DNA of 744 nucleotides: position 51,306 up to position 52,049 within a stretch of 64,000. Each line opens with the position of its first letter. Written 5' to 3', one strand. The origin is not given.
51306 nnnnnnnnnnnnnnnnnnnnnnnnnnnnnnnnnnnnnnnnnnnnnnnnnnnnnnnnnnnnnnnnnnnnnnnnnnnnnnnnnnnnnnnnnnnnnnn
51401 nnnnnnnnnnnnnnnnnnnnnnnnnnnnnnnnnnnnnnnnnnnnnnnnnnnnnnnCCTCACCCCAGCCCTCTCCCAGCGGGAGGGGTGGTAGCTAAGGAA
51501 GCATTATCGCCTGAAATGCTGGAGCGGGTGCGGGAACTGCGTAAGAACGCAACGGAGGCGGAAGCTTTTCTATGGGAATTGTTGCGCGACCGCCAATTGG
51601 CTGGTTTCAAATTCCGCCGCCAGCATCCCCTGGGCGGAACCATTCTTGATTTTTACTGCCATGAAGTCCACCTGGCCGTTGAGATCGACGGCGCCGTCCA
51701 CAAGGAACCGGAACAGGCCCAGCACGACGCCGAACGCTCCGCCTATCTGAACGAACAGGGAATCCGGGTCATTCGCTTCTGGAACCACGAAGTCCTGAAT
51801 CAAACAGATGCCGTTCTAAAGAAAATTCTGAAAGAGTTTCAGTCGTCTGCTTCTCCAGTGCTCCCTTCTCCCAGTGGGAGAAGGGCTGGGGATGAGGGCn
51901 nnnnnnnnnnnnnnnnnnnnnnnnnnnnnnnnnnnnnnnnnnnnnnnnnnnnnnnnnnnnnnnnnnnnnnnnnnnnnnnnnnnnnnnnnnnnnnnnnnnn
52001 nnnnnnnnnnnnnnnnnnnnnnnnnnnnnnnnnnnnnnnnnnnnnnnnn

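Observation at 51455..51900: DUF559 (Vsr-like) endonuclease domain inserted in frame inside the DISARM methyltransferase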

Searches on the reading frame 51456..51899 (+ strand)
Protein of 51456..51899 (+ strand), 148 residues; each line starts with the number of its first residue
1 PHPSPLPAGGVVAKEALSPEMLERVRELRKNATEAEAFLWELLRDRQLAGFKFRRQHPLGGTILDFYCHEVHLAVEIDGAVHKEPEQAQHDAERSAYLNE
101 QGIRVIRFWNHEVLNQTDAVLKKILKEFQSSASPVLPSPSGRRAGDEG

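Call 20: find_homologous_proteins(query=window:51456-51899:+, max_evalue=1e-10)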
Query window:51456-51899:+ (148 aa): 626 proteins with E <= 1e-10 among 700 candidates; the best 120 are listed.
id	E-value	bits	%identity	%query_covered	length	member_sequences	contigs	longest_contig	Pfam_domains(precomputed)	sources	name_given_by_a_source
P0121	9.6e-42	161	62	76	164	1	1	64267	PF04480.19,PF18741.8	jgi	-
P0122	6.5e-41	158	64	75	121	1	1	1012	PF04480.19,PF18741.8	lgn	-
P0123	1.3e-40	157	59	87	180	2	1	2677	PF04480.19,PF18741.8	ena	-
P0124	1.3e-39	154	57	91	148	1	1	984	PF04480.19,PF18741.8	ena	-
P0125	4.2e-39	152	58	82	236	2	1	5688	PF04480.19,PF18741.8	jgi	jgi:very-short-patch-repair endonuclease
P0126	1.7e-37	147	54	93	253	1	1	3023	PF04480.19,PF18741.8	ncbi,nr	ncbi:MAG: endonuclease domain-containing protein, partial [Chloroflexi bacterium]|nr:endonuclease do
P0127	5.9e-37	145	51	81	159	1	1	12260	PF04480.19,PF18741.8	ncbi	-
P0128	7.2e-37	145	53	84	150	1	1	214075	PF04480.19,PF18741.8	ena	-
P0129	8.4e-37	145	63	70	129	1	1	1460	PF04480.19,PF18741.8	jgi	jgi:very-short-patch-repair endonuclease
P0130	3.3e-36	143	61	74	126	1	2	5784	PF04480.19,PF18741.8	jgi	jgi:very-short-patch-repair endonuclease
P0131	4.7e-36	142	53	80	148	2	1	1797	PF04480.19,PF18741.8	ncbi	-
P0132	7.9e-36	141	57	78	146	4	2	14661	PF04480.19,PF18741.8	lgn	-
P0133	2.2e-35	140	54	81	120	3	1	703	PF04480.19,PF18741.8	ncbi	-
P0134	2.4e-35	140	57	85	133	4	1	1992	PF04480.19,PF18741.8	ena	-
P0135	3.2e-35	139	62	72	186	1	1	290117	PF04480.19,PF18741.8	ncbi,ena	-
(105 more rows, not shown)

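Call 28: search_solved_structures(query=window:51456-51899:+, max_evalue=1, show_alignments=3)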
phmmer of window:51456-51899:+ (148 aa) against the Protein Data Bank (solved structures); distinct sequences matched with E-value up to 1: 2.
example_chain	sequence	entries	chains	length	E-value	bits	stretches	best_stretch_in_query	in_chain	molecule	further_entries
3hrl_A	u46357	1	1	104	2.5e-26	95.9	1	33-129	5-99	Endonuclease-Like Protein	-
1e3d_B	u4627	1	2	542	0.3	14.6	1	1-62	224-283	[NiFe] hydrogenase large subunit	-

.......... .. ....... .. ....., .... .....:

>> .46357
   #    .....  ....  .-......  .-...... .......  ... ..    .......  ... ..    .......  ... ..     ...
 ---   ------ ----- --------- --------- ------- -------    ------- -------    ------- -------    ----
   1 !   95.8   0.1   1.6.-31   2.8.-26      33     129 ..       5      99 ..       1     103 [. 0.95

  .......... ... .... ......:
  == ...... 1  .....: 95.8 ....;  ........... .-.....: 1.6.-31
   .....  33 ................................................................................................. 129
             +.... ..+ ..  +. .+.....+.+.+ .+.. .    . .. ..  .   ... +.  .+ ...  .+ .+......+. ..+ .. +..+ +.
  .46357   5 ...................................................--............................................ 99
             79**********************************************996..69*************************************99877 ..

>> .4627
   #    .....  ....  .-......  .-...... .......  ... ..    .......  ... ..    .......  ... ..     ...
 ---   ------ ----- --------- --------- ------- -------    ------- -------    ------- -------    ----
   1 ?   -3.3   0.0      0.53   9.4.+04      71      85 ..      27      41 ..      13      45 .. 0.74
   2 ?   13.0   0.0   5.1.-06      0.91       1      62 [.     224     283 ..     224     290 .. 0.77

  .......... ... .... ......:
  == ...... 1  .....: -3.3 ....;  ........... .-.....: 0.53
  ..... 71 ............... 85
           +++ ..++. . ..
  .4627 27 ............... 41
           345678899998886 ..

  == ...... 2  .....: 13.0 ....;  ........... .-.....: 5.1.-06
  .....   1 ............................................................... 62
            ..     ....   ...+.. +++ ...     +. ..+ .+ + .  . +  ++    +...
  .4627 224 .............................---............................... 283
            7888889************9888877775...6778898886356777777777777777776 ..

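Call 32: find_related_loci(query=window:51456-51899:+, collection=metagenome_contigs, flank=3000)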
Query window:51456-51899:+ (148 aa) in metagenome_contigs; peptide patterns used: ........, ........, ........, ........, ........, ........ (x = any residue, [..] = any of these).
443 stretches matched a pattern; 67 encode a relative of the query (tblastn E <= 1e-3); 67 distinct loci.
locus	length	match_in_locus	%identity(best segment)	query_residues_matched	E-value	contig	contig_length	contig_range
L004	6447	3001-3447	82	1-148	1e-79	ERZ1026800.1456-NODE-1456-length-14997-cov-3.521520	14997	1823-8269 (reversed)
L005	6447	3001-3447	82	1-148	1e-79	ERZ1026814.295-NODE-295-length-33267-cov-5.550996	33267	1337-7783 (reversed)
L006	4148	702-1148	82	1-148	1e-79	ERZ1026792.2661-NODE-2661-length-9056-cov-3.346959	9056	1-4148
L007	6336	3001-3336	62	13-124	7e-45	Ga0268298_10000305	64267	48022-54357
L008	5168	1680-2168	47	1-132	1e-42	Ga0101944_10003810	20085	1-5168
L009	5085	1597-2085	47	1-132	1e-42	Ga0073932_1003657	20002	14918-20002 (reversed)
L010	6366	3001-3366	56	9-130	7e-43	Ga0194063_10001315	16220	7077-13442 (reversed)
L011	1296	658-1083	53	1-148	1e-43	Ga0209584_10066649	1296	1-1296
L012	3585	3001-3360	53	21-148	2e-37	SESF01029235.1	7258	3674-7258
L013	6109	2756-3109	54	23-148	4e-37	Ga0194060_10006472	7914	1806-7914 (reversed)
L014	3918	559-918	52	16-134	9e-37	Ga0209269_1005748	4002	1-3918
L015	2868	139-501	49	16-143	1e-35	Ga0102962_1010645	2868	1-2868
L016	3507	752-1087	54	24-136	7e-36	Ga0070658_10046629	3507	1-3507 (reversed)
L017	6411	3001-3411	49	17-146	4e-35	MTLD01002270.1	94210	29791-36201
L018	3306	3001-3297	57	24-124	4e-35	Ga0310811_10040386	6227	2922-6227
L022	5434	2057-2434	50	10-138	1e-34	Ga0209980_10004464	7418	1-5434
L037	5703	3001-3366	46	17-139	1e-30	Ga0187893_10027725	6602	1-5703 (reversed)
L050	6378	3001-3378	43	3-124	9e-26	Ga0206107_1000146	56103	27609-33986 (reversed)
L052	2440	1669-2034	44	22-145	1e-24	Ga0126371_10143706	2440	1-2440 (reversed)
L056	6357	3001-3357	36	13-131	1e-23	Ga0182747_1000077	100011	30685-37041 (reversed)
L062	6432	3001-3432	53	21-148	6e-43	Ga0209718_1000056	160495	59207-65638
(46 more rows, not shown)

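Call 44: search_protein_families(library=pfam, proteins=[L008:3-2894:+, L010:2338-5709:+, L013:2276-6109:+, L052:1138-2052:+, L022:2057-3661:+, L050:886-3441:+, L056:1825-3381:+, L062:1-3840:+, L016:320-1123:+, L037:2506-3390:+], max_evalue=0.001)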
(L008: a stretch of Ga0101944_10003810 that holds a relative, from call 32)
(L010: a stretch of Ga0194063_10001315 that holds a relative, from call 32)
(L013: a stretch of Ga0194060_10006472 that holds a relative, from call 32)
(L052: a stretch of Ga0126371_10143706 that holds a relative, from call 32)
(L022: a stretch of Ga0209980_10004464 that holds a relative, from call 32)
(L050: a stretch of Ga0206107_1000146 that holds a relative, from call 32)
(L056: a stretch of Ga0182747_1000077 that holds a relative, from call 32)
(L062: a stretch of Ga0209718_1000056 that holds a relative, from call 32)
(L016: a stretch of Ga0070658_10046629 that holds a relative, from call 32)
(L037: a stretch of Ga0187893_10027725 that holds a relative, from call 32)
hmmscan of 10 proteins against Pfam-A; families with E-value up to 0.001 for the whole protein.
L008:3-2894:+ (964 aa): 3 families
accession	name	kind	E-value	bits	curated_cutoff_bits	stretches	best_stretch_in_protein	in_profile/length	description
PF04480.18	DUF559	-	2.1e-39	134.2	20.6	1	610-717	2-107/109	Protein of unknown function (DUF559)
PF18741.7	MTES_1575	-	4.2e-07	30.4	38.2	1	631-716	7-94/96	REase_MTES_1575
PF06346.17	Drf_FH1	-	1.5e-05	25.4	40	0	42-109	81-144/157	Formin Homology Region 1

L010:2338-5709:+ (1124 aa): 3 families
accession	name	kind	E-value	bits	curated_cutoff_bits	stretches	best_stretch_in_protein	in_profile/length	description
PF04480.18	DUF559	-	3.6e-37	127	20.6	1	235-341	4-108/109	Protein of unknown function (DUF559)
PF01555.25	N6_N4_Mtase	-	1.8e-18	67.7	26.7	2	96-170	135-204/221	DNA methylase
PF18741.7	MTES_1575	-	2.7e-09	37.4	38.2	1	262-339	12-94/96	REase_MTES_1575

L013:2276-6109:+ (1278 aa): 7 families
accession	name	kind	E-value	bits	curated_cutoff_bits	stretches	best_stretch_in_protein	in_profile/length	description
PF11867.13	T1RH-like_C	-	1.2e-122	409.8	26.8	1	963-1278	1-316/329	Type I restriction enzyme HindI endonuclease subunit-like, C-terminal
PF18766.7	SWI2_SNF2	-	9.1e-76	254.8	26.7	1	475-770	1-220/221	SWI2/SNF2 ATPase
PF04313.20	HSDR_N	-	2.3e-42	145.6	25.1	2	283-383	97-197/198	Type I restriction enzyme R protein N terminus (HSDR_N)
PF04480.18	DUF559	-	1e-33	115.9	20.6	1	159-266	3-108/109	Protein of unknown function (DUF559)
PF22679.2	T1R_D3-like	-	5.5e-21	76.1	27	1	876-946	84-156/158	Type I restriction enzyme subunit R domain 3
PF04851.21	ResIII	-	1.7e-15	57.7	22.5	1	488-703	20-163/164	Type III restriction enzyme, res subunit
PF18741.7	MTES_1575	-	1.4e-06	28.7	38.2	1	188-266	13-96/96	REase_MTES_1575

L052:1138-2052:+ (305 aa): 2 families
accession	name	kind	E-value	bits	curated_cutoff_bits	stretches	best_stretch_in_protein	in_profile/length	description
PF04480.18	DUF559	-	3.7e-29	101.2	20.6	1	179-280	5-108/109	Protein of unknown function (DUF559)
PF18741.7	MTES_1575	-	6.2e-07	29.9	38.2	1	198-277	8-93/96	REase_MTES_1575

L022:2057-3661:+ (535 aa): 3 families
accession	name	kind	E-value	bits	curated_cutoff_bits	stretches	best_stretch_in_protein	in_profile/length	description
PF04371.20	PAD_porph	-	1e-109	367.2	25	1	189-530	1-321/321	Porphyromonas-type peptidyl-arginine deiminase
PF04480.18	DUF559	-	2.1e-40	137.4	20.6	1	12-117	4-109/109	Protein of unknown function (DUF559)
PF18741.7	MTES_1575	-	1.4e-07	32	38.2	1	33-116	9-96/96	REase_MTES_1575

L050:886-3441:+ (852 aa): 2 families
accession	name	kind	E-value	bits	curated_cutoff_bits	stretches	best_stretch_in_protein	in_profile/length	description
PF04480.18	DUF559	-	1.9e-38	131.1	20.6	1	733-835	6-108/109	Protein of unknown function (DUF559)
PF18741.7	MTES_1575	-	0.00013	22.4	38.2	1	758-833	12-94/96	REase_MTES_1575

L056:1825-3381:+ (519 aa): 2 families
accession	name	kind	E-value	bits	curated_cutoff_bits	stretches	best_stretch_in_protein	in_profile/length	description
PF04480.18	DUF559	-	2.4e-34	117.9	20.6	1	401-508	3-108/109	Protein of unknown function (DUF559)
PF18741.7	MTES_1575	-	6.1e-05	23.5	38.2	1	430-508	13-96/96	REase_MTES_1575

L062:1-3840:+ (1280 aa): 6 families
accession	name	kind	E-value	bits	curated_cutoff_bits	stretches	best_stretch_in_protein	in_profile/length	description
PF18135.7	Type_ISP_C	-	4.4e-99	332.2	25.9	2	679-905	2-224/342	Type ISP C-terminal specificity domain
PF04480.18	DUF559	-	4.1e-33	113.9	20.6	1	1002-1105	4-105/109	Protein of unknown function (DUF559)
PF22240.1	ISP_coupler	-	7.6e-16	59.1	27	1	162-283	3-123/126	Type ISP restriction-modification enzyme, coupler domain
PF07669.17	Eco57I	-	1e-09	39.2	25.3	1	444-547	75-165/171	Eco57I restriction-modification methylase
PF02384.22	N6_Mtase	-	1.1e-09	38.5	20.4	1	288-469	3-150/311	N-6 DNA Methylase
PF18741.7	MTES_1575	-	2.5e-06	27.9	38.2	1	1029-1104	12-92/96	REase_MTES_1575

L016:320-1123:+ (268 aa): 2 families
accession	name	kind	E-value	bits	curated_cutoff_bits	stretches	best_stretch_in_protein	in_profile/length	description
PF04480.18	DUF559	-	2.2e-39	134.1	20.6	1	144-246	5-107/109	Protein of unknown function (DUF559)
PF18741.7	MTES_1575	-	4.3e-06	27.2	38.2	1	170-245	12-94/96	REase_MTES_1575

L037:2506-3390:+ (295 aa): 2 families
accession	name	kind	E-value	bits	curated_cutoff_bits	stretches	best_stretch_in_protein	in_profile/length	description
PF04480.18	DUF559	-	1.4e-42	144.4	20.6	1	170-275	3-108/109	Protein of unknown function (DUF559)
PF18741.7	MTES_1575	-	1.4e-09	38.3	38.2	1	189-275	6-96/96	REase_MTES_1575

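Call 72: search_protein_families(library=pfam, proteins=[P0135, P0125, P0126, P0123, L050:886-3441:+, L056:1825-3381:+], max_evalue=0.01)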
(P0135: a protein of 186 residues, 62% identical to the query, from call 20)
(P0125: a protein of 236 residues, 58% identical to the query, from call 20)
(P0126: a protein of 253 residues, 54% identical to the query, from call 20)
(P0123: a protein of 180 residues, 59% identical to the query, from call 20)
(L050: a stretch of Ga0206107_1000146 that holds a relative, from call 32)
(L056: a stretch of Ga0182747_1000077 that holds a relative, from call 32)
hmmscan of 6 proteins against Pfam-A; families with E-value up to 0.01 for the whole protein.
P0135 (186 aa): 3 families
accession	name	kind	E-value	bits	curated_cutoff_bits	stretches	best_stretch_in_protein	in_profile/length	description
PF04480.18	DUF559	-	6.8e-39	132.5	20.6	1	82-181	5-102/109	Protein of unknown function (DUF559)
PF18741.7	MTES_1575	-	2.4e-06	27.9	38.2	1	108-181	12-90/96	REase_MTES_1575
PF10881.14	DUF2726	-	0.0021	18.2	24.7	1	129-171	70-112/126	Protein of unknown function (DUF2726)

P0125 (236 aa): 2 families
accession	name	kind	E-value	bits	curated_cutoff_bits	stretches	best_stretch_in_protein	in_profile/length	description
PF04480.18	DUF559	-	8.6e-41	138.7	20.6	1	97-202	5-108/109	Protein of unknown function (DUF559)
PF18741.7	MTES_1575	-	1e-08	35.6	38.2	1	123-201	12-95/96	REase_MTES_1575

P0126 (253 aa): 2 families
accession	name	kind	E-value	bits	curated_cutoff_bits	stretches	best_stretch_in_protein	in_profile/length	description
PF04480.18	DUF559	-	3.4e-36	123.9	20.6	1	98-206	3-108/109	Protein of unknown function (DUF559)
PF18741.7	MTES_1575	-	3.3e-10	40.3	38.2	1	126-205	12-95/96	REase_MTES_1575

P0123 (180 aa): 2 families
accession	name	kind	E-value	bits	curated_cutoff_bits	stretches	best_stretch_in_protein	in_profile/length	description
PF04480.18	DUF559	-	2.7e-39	133.9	20.6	1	50-157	3-108/109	Protein of unknown function (DUF559)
PF18741.7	MTES_1575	-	4.1e-07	30.4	38.2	1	79-156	13-95/96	REase_MTES_1575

L050:886-3441:+ (852 aa): 2 families
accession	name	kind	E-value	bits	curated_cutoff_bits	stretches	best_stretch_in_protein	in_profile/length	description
PF04480.18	DUF559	-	1.9e-38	131.1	20.6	1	733-835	6-108/109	Protein of unknown function (DUF559)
PF18741.7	MTES_1575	-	0.00013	22.4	38.2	1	758-833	12-94/96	REase_MTES_1575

L056:1825-3381:+ (519 aa): 2 families
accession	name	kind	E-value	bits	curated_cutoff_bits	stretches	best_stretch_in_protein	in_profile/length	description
PF04480.18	DUF559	-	2.4e-34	117.9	20.6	1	401-508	3-108/109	Protein of unknown function (DUF559)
PF18741.7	MTES_1575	-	6.1e-05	23.5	38.2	1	430-508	13-96/96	REase_MTES_1575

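Call 74: search_protein_representatives(protein=window:51456-51899:+)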
Query: 148 residues. Proteins with E-value up to 0.001 (for the whole library): 26180; up to 1e-10: 13335; up to 1e-30: 111. The best 150 are listed.
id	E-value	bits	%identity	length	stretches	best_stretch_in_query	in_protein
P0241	1.9e-52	193.6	41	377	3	21-129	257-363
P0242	7.6e-48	178.7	65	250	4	15-127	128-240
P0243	1.9e-44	167.7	44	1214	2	15-143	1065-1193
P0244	6.1e-42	159.6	63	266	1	15-127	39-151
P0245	7.1e-42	159.4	45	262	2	17-124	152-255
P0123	4.3e-41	156.8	60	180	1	13-133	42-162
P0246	4.8e-41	156.7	58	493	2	3-148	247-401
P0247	5.0e-40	153.4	57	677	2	16-148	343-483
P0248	1.6e-39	151.7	56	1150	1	7-140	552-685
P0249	5.3e-39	150.0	61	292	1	14-148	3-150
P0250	8.1e-39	149.5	56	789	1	7-139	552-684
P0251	1.0e-38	149.1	53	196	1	11-140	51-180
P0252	6.4e-38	146.5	53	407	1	15-148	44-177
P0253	6.8e-38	146.5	60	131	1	15-129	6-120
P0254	7.1e-38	146.4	53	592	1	15-148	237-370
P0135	1.0e-35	139.4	63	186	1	16-122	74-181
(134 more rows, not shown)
